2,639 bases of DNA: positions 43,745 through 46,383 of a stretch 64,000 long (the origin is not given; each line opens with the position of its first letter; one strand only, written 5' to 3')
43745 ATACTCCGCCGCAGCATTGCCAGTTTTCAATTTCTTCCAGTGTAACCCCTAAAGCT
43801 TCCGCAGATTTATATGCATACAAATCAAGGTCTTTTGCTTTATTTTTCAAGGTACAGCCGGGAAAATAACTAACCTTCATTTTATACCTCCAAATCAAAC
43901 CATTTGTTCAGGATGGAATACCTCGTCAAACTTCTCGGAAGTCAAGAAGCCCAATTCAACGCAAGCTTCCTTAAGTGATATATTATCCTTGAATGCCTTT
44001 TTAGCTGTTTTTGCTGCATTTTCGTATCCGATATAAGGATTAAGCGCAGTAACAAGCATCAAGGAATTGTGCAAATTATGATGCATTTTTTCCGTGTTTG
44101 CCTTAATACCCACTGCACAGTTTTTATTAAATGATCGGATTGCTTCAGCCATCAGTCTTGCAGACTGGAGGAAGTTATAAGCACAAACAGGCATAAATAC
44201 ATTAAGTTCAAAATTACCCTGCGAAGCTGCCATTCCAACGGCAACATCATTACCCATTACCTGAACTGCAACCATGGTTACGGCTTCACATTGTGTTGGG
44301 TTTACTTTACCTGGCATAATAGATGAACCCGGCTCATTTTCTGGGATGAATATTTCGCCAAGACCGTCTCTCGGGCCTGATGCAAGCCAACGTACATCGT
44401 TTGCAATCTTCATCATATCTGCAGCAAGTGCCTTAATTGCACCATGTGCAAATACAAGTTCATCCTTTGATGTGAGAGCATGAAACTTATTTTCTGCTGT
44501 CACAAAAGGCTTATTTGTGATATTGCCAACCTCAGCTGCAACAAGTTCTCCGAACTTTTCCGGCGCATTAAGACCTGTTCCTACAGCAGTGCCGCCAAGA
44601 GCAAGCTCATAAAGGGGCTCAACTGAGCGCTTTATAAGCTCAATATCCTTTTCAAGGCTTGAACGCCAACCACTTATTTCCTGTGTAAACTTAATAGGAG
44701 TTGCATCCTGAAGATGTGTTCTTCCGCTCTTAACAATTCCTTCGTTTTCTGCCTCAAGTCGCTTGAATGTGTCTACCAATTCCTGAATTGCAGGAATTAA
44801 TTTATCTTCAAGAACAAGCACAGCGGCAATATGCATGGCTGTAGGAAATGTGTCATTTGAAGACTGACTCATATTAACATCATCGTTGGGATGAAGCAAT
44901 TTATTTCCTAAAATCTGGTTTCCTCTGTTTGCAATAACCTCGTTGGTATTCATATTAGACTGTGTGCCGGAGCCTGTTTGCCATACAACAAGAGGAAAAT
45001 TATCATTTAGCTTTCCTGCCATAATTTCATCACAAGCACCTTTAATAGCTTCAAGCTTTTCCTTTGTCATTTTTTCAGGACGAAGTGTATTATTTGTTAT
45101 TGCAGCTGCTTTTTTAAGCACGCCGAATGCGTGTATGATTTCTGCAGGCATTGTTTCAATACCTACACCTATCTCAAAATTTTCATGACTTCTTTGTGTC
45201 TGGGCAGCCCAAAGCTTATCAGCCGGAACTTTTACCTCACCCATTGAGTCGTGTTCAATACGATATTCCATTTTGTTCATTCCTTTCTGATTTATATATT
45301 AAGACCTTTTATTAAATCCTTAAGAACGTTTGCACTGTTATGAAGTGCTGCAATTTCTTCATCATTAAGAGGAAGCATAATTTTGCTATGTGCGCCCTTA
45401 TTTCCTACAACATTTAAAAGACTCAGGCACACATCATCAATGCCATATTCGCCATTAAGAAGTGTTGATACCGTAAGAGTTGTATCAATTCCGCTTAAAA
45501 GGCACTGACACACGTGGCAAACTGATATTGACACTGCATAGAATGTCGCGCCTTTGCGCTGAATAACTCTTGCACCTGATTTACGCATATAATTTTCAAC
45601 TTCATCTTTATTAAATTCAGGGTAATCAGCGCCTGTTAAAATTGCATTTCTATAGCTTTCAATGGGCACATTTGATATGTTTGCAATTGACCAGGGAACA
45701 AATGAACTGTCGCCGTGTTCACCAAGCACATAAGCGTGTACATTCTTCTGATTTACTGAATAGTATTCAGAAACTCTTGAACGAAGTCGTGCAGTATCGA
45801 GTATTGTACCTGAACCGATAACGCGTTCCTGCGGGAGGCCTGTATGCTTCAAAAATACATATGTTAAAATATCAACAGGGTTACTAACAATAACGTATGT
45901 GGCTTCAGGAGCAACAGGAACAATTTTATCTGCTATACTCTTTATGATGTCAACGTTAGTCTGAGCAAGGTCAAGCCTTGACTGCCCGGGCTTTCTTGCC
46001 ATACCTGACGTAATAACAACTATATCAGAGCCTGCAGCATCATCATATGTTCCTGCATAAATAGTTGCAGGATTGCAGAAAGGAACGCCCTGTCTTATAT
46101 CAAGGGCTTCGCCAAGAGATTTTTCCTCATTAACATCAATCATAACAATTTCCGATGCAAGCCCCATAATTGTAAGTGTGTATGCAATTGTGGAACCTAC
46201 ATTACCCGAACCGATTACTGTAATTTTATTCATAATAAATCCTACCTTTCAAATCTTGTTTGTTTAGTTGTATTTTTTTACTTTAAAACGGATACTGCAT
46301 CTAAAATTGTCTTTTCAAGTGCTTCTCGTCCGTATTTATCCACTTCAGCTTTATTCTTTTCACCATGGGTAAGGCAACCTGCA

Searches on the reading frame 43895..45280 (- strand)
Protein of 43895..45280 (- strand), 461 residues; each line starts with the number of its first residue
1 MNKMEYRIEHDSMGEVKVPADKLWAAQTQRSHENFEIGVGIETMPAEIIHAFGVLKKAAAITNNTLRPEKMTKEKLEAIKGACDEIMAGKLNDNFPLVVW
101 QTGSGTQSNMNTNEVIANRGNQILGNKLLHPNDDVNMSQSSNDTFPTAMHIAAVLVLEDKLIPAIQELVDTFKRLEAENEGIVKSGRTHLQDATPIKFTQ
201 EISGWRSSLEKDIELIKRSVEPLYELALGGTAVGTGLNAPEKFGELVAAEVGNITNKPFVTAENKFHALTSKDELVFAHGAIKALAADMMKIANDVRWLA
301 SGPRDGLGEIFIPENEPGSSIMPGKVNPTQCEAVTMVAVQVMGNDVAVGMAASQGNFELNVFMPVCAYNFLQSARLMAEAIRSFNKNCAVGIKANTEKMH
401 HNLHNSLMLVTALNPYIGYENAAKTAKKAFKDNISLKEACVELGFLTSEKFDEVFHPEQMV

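Call 4: search_protein_families(library=pfam, proteins=[window:43895-45280:-], max_evalue=0.001)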
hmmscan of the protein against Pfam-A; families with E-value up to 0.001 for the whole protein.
window:43895-45280:- (461 aa): 2 families
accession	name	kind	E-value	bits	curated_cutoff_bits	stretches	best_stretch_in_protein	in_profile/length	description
PF00206.25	Lyase_1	-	3.9e-109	365.3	27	1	14-343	1-312/312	Lyase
PF10415.14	FumaraseC_C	-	3.1e-24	85.6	32.5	1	409-461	1-53/54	Fumarase C C-terminus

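Call 61: search_protein_families(library=ncbifam, proteins=[window:43895-45280:-], max_evalue=1e-10)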
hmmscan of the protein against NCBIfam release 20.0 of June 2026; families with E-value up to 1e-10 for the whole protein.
window:43895-45280:- (461 aa): 10 families
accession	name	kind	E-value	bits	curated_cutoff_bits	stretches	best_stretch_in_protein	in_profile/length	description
TIGR00979.1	fumC_II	equivalog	7.3e-214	710.7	664.75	1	6-461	1-457/458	class II fumarate hydratase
NF009089.0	PRK12425.1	equivalog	1.7e-171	571.1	840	1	7-461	3-458/464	class II fumarate hydratase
NF008909.0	PRK12273.1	subfamily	2.1e-154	514.9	510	1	3-461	2-462/474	aspartate ammonia-lyase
TIGR00839.1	aspA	equivalog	4.5e-136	454.5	681.2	1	7-461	1-457/468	aspartate ammonia-lyase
NF011092.0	PRK14515.1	subfamily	8.5e-122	407.4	876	1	3-460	8-465/479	aspartate ammonia-lyase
TIGR00928.1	purB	equivalog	4.1e-20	72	326.2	1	139-412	95-360/436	adenylosuccinate lyase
NF006554.0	PRK09053.1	equivalog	8.7e-17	61.1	595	1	153-422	117-387/453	3-carboxy-cis,cis-muconate cycloisomerase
TIGR02426.1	protocat_pcaB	equivalog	1.8e-16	60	355.75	1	141-342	99-289/338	3-carboxy-cis,cis-muconate cycloisomerase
TIGR00838.1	argH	equivalog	4.3e-13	49.1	279.5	1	133-350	99-306/455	argininosuccinate lyase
NF004631.0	PRK05975.1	equivalog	1.6e-11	43.8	371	1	134-337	101-291/352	3-carboxy-cis,cis-muconate cycloisomerase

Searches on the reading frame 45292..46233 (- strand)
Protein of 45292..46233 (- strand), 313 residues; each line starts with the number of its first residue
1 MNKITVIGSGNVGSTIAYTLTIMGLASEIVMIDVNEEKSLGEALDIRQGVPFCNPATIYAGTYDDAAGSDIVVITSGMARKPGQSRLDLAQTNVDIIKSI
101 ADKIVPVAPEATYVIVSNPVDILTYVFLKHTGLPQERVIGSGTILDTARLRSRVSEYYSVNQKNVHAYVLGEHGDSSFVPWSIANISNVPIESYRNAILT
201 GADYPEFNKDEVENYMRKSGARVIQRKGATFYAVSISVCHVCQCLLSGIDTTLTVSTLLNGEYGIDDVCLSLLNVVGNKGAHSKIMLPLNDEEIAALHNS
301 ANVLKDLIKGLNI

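Call 4: search_protein_families(library=pfam, proteins=[window:45292-46233:-], max_evalue=0.001)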
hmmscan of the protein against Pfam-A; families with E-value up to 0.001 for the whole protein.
window:45292-46233:- (313 aa): 4 families
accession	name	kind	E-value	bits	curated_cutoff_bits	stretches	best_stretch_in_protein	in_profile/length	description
PF00056.29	Ldh_1_N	-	1.7e-42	145.2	27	1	3-140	2-141/141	lactate/malate dehydrogenase, NAD binding domain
PF02866.23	Ldh_1_C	-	1.2e-27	97.5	22.6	1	143-309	1-168/174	lactate/malate dehydrogenase, alpha/beta C-terminal domain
PF03807.23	F420_oxidored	-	0.0003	21.8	21.6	1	3-75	1-66/94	NADP oxidoreductase coenzyme F420-dependent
PF02056.22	Glyco_hydro_4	-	0.00063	19.8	23.2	0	93-140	120-165/183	Family 4 glycosyl hydrolase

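Call 27: search_protein_families(library=ncbifam, proteins=[window:45292-46233:-], max_evalue=0.00001)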
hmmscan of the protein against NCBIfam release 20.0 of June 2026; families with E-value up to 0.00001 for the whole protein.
window:45292-46233:- (313 aa): 10 families
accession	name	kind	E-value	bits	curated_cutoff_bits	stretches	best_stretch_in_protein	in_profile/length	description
NF000824.0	PRK00066.1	subfamily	1.4e-103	346.6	339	1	2-310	7-313/316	L-lactate dehydrogenase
TIGR01771.1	L-LDH-NAD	equivalog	3.2e-99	332.1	303.55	1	6-306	1-299/299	L-lactate dehydrogenase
NF004863.0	PRK06223.1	subfamily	1.6e-84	283.8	283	1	1-311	3-307/313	malate dehydrogenase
TIGR01763.1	MalateDH_bact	equivalog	7.1e-67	225.7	351.85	1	2-309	2-303/305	malate dehydrogenase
NF041314.1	Malate_DH_Halo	equivalog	1e-57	195.6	550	1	1-306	1-298/304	malate dehydrogenase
TIGR01772.1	MDH_euk_gproteo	equivalog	5.1e-20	72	273.05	1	3-181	1-183/313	malate dehydrogenase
TIGR01759.1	MalateDH-SF1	subfamily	1.9e-13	50.1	345.65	1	67-294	78-310/327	malate dehydrogenase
NF003916.0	PRK05442.1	equivalog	2.4e-12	46.5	271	1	67-297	80-309/328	malate dehydrogenase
TIGR01758.1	MDH_euk_cyt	equivalog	3.2e-10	40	470.4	1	68-241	75-248/324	malate dehydrogenase, NAD-dependent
TIGR01756.1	LDH_protist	equivalog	1.9e-08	33.8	486.25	1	63-247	54-239/313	lactate dehydrogenase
